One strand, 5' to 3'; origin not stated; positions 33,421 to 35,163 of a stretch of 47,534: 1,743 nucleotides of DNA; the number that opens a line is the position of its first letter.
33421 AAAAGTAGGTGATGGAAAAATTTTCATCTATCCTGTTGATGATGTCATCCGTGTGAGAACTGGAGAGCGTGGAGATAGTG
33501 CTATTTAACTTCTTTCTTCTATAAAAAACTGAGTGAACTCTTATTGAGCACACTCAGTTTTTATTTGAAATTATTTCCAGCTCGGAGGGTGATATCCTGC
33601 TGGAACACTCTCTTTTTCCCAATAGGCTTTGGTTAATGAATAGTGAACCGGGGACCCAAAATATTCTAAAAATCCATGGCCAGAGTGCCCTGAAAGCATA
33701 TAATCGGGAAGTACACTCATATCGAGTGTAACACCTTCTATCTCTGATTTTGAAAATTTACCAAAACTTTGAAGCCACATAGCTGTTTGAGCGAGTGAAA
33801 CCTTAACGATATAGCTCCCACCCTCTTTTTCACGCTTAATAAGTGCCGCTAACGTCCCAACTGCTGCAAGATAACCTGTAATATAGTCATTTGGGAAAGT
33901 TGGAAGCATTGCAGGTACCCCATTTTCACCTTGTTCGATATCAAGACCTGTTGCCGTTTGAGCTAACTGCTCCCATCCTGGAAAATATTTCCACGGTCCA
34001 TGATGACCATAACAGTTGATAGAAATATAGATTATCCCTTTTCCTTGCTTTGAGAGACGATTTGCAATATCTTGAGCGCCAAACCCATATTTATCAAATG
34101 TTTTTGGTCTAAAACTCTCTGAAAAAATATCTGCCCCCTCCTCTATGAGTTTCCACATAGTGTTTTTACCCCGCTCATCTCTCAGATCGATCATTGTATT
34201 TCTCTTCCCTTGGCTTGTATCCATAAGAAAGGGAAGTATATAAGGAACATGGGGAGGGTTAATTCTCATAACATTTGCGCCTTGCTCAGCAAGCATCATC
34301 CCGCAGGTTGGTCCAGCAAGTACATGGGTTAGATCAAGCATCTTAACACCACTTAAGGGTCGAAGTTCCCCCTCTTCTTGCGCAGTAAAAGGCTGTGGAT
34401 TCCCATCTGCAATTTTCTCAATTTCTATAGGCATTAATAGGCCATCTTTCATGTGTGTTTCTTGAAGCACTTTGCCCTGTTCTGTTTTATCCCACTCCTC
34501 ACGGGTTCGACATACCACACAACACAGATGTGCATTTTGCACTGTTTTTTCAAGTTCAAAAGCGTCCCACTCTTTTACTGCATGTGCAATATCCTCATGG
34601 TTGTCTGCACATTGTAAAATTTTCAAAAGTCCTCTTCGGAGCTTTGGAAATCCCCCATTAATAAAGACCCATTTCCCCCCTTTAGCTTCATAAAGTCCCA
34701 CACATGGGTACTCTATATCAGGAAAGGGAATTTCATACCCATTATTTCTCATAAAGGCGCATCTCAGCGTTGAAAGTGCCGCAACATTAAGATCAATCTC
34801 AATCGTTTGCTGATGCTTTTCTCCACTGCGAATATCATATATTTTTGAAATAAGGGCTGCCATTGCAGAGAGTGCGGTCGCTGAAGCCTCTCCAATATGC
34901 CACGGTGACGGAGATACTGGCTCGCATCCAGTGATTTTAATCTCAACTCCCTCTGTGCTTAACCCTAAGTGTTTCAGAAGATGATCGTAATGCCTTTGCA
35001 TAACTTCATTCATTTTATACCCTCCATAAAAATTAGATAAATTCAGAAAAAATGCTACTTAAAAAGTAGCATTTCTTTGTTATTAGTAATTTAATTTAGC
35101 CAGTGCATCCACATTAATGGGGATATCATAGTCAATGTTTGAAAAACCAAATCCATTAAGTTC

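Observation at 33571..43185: Regulated acyl-CoA cluster that could be a thiolase/Hbd/Bcd-independent 3-hydroxyacid-to-saturated-acid route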

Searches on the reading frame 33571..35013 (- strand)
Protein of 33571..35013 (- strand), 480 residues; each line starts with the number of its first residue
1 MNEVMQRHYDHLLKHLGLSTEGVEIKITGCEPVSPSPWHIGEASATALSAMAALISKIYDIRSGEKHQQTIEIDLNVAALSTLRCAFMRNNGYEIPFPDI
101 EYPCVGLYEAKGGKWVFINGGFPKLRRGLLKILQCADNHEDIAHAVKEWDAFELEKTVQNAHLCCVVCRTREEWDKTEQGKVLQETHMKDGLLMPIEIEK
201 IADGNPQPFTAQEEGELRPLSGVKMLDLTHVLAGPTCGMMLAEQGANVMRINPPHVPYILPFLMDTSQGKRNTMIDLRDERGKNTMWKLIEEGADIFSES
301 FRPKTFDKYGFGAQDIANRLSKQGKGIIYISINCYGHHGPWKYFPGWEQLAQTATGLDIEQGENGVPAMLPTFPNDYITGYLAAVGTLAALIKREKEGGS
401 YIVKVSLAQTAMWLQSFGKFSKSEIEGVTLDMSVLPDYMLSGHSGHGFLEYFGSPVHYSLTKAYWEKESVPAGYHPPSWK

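Call 4: search_protein_families(library=pfam, proteins=[window:33571-35013:-], max_evalue=0.01)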
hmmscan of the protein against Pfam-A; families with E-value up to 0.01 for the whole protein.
window:33571-35013:- (480 aa): 1 family
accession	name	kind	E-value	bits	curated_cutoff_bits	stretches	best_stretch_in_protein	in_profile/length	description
PF02515.22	CoA_transf_3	-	6.7e-49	167.4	23.3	1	220-417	1-205/366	CoA-transferase family III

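Call 5: search_protein_families(library=ncbifam, proteins=[window:33571-35013:-], max_evalue=0.01)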
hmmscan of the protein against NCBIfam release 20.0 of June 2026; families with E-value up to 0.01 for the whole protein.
window:33571-35013:- (480 aa): 7 families
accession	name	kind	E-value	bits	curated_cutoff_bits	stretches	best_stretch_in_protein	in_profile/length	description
NF003809.0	PRK05398.1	subfamily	8e-24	83.9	442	1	218-412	3-205/416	formyl-CoA transferase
TIGR03253.1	oxalate_frc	equivalog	1.6e-22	79.8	504.2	1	218-411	2-203/416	formyl-CoA transferase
NF052585.1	SucGlutTfsCaiB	equivalog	2.9e-21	75.5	750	2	265-409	71-211/394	succinate--glutarate CoA-transferase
NF041294.1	Scnl_mescCoAtase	equivalog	4.1e-20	72.3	700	1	220-408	4-207/381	succinyl-CoA:mesaconate CoA-transferase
NF008511.0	PRK11430.1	equivalog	9.2e-20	71.1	522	1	218-411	8-208/381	CoA:oxalate CoA-transferase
NF002914.1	PRK03525.1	equivalog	4.6e-13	48.9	413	1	218-407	8-198/400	L-carnitine CoA-transferase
TIGR04253.1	mesacon_CoA_iso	equivalog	5.1e-06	25.7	725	1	220-424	3-212/403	2-methylfumaryl-CoA isomerase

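Call 39: search_solved_structures(query=window:33571-35013:-, max_evalue=0.001, show_alignments=1)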
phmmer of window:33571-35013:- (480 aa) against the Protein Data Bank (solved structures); distinct sequences matched with E-value up to 0.001: 34.
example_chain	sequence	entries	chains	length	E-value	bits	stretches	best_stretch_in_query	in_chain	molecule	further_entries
5yit_A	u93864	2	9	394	1.5e-23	86.3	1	217-416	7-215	CoA transferase III | Uncharacterized protein Rv3272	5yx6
5yiy_A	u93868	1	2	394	1.7e-22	82.8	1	217-416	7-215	CoA transferase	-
10uh_A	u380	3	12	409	3.6e-19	71.8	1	218-412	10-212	Formyl-coenzyme a transferase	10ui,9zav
4hl6_A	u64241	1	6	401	5.4e-19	71.2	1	218-407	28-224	Uncharacterized protein YfdE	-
9br6_A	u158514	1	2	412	1.3e-18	70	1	213-408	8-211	Succinate--hydroxymethylglutarate CoA-transferase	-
9br7_A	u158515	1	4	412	1.3e-18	70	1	213-408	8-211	Succinate--hydroxymethylglutarate CoA-transferase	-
1pt5_A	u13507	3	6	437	7.4e-17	64.2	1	218-409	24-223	Hypothetical protein yfdW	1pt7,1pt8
1pqy_A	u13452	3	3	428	8.9e-17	63.9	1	218-409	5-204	Hypothetical protein yfdW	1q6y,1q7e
4ed9_A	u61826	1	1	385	2.7e-15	59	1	218-405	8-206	CAIB/BAIF family protein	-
1p5h_A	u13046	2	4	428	1e-12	50.5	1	218-411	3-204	Formyl-coenzyme A transferase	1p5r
2vjp_A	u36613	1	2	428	1.4e-12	50.1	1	218-411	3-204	FORMYL-COENZYME A TRANSFERASE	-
2vjo_A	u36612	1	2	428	1.4e-12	50.1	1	218-411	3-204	FORMYL-COENZYME A TRANSFERASE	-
2vjk_A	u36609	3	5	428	1.9e-12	49.6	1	218-411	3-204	FORMYL-COENZYME A TRANSFERASE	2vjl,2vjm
2vjn_A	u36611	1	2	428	1.9e-12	49.6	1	218-411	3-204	FORMYL-COENZYME A TRANSFERASE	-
2vjq_A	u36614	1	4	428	1.9e-12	49.6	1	218-411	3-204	FORMYL-COENZYME A TRANSFERASE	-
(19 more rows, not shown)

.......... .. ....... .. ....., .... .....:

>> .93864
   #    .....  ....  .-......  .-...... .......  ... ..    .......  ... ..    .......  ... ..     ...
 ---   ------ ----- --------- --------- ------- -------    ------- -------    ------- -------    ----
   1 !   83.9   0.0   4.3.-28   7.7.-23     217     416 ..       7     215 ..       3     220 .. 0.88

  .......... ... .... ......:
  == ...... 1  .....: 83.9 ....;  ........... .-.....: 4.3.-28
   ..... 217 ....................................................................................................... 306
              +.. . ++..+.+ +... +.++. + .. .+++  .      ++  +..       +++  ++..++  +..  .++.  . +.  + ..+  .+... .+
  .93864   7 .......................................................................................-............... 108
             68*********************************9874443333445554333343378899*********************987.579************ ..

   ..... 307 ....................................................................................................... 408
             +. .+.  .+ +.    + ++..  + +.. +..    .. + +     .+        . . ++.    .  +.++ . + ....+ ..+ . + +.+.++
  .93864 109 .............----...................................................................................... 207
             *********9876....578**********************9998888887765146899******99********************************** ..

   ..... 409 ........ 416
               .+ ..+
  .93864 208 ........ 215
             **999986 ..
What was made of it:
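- On Family III CoA-transferase (CaiB/BaiF/Frc): Asp376 aligns with Rv3272 Asp175 (call 39).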

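Call 55: search_protein_representatives(protein=window:33571-35013:-)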
Query: 480 residues. Proteins with E-value up to 0.001 (for the whole library): 22270; up to 1e-10: 7945; up to 1e-30: 712. The best 150 are listed.
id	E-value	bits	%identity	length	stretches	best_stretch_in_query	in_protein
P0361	0.0e+00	1111.8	99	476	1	5-480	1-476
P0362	5.2e-106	371.5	45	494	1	21-479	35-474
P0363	4.6e-104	365.1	41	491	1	8-479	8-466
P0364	8.7e-101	354.3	41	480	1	24-479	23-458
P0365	1.3e-94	333.9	38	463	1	5-474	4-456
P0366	6.4e-94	331.6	40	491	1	36-479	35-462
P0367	3.0e-92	326.1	39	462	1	9-479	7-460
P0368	6.2e-92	325.1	40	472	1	7-479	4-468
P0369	5.1e-91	322.0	40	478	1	12-479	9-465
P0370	1.9e-89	316.9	38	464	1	9-479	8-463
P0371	1.5e-85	304.0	38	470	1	23-480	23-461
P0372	3.4e-85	302.8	37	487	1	12-479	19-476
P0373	6.1e-85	302.0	40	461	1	28-480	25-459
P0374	5.8e-84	298.8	37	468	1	22-479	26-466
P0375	7.9e-82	291.7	37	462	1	5-479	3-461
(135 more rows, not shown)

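Call 81: predict_structure(alignment_id=A5)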
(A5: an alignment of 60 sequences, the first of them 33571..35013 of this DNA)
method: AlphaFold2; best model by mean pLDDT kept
length: 480 residues; sequences in the alignment: 60
mean_pLDDT: 96.3   pTM: 0.95
mean pLDDT of the five models: 96.3, 96.0, 95.8, 95.7, 95.7
residues with pLDDT >= 90: 459; 70-90: 18; 50-70: 3; < 50: 0
segments of 3 or more residues with pLDDT < 50: none
pLDDT, mean of each block of 10 residues (from residue 1): 94 94 95 97 98 97 95 98 96 81 94 98 96 98 99 98 98 98 93 95 97 87 97 98 98 95 97 98 98 98 96 98 98 97 97 98 96 97 99 98 98 98 96 96 96 98 95 95
secondary structure, 60 per line:
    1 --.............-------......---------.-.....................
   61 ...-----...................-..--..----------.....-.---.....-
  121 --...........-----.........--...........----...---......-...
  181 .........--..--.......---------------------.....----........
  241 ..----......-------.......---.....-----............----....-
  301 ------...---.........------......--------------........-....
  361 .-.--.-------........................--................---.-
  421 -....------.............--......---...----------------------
elements in order: H3-15 E23-28 H40-63 E69-74 H75-87 E105-109 E115-119 H123-133 H139-147 H151-160 E165-167 H171-176 H178-187 E196-202 E224-228 H233-242 E247-252 H260-266 E270-274 H280-291 E296-299 H313-321 E328-333 H348-355 H357-361 H374-397 E400-406 H407-415 H422-425 H432-438 E439-444 E447-452 E456-458

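Call 83: fold_search(model_id=the predicted structure, library=pdb)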
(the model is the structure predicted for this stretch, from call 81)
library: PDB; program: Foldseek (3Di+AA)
matches with E <= 10: 1555; with E <= 0.001: 264
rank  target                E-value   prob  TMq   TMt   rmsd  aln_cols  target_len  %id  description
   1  5yiy_B                5.5e-16  1.00  0.38  0.51   2.9       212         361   30  Crystal structure of D175A mutant of Rv3272 from Mycobacterium tuberculosis (released 2018-11-07)
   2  5yit_D                2.8e-15  1.00  0.38  0.51   2.9       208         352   30  Crystal Structure of Hypothetical protein (Rv3272) from Mycobacterium tuberculosis (released 2018-11-07)
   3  5yiy_A                3.0e-15  1.00  0.38  0.50   2.9       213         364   30  Crystal structure of D175A mutant of Rv3272 from Mycobacterium tuberculosis (released 2018-11-07)
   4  10ui_D                4.3e-15  1.00  0.37  0.44   9.2       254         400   27  Crystal structure of Formyl-coenzyme A transferase from Brucella melitensis in complex with Zinc (released 2026-02-18)
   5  5yx6_A                5.5e-15  1.00  0.39  0.51   4.2       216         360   30  Crystal structure of Rv3272 from M. tuberculosis orthorhombic form (released 2018-11-07)
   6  5yit_B                7.4e-15  1.00  0.39  0.52   1.9       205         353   30  Crystal Structure of Hypothetical protein (Rv3272) from Mycobacterium tuberculosis (released 2018-11-07)
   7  5yit_C                1.3e-14  1.00  0.38  0.51   9.5       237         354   28  Crystal Structure of Hypothetical protein (Rv3272) from Mycobacterium tuberculosis (released 2018-11-07)
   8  5yx6_C                1.3e-14  1.00  0.39  0.52   2.0       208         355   30  Crystal structure of Rv3272 from M. tuberculosis orthorhombic form (released 2018-11-07)
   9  5yit_E                1.7e-14  1.00  0.39  0.53   8.9       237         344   27  Crystal Structure of Hypothetical protein (Rv3272) from Mycobacterium tuberculosis (released 2018-11-07)
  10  5yx6_D                2.2e-14  1.00  0.39  0.53   1.9       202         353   31  Crystal structure of Rv3272 from M. tuberculosis orthorhombic form (released 2018-11-07)
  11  4ed9                  2.6e-14  1.00  0.39  0.49   9.1       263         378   22  Crystal structure of a CAIB/BAIF family protein from Brucella suis (released 2012-04-25)
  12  9zav_B                2.8e-14  1.00  0.38  0.45   9.2       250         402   27  Crystal structure of Formyl-coenzyme A transferase from Brucella melitensis in complex with succinate (released 2025-12-03)
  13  5yit_A                3.1e-14  1.00  0.39  0.53   9.9       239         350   26  Crystal Structure of Hypothetical protein (Rv3272) from Mycobacterium tuberculosis (released 2018-11-07)
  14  5yx6_B                3.8e-14  1.00  0.39  0.52   2.0       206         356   30  Crystal structure of Rv3272 from M. tuberculosis orthorhombic form (released 2018-11-07)
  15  9zav_A                4.3e-14  1.00  0.38  0.45   9.2       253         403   27  Crystal structure of Formyl-coenzyme A transferase from Brucella melitensis in complex with succinate (released 2025-12-03)
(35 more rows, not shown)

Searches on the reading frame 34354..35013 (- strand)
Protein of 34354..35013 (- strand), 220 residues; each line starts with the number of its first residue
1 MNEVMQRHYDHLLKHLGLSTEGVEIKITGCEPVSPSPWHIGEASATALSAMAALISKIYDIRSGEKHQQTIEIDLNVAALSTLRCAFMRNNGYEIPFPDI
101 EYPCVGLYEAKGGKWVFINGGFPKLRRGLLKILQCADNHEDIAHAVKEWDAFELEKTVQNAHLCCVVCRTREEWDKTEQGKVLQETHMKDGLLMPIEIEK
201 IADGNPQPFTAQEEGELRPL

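Call 56: search_protein_families(library=pfam, proteins=[window:34354-35013:-], max_evalue=10)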
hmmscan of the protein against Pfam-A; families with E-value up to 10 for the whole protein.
seq(220 aa): 2 families
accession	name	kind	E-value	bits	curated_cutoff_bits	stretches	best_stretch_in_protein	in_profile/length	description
PF02515.22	CoA_transf_3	-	0.00088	18.9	23.3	1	41-176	166-299/366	CoA-transferase family III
PF01054.23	MMTV_SAg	-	0.16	12.7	25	1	89-120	46-77/92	Mouse mammary tumour virus superantigen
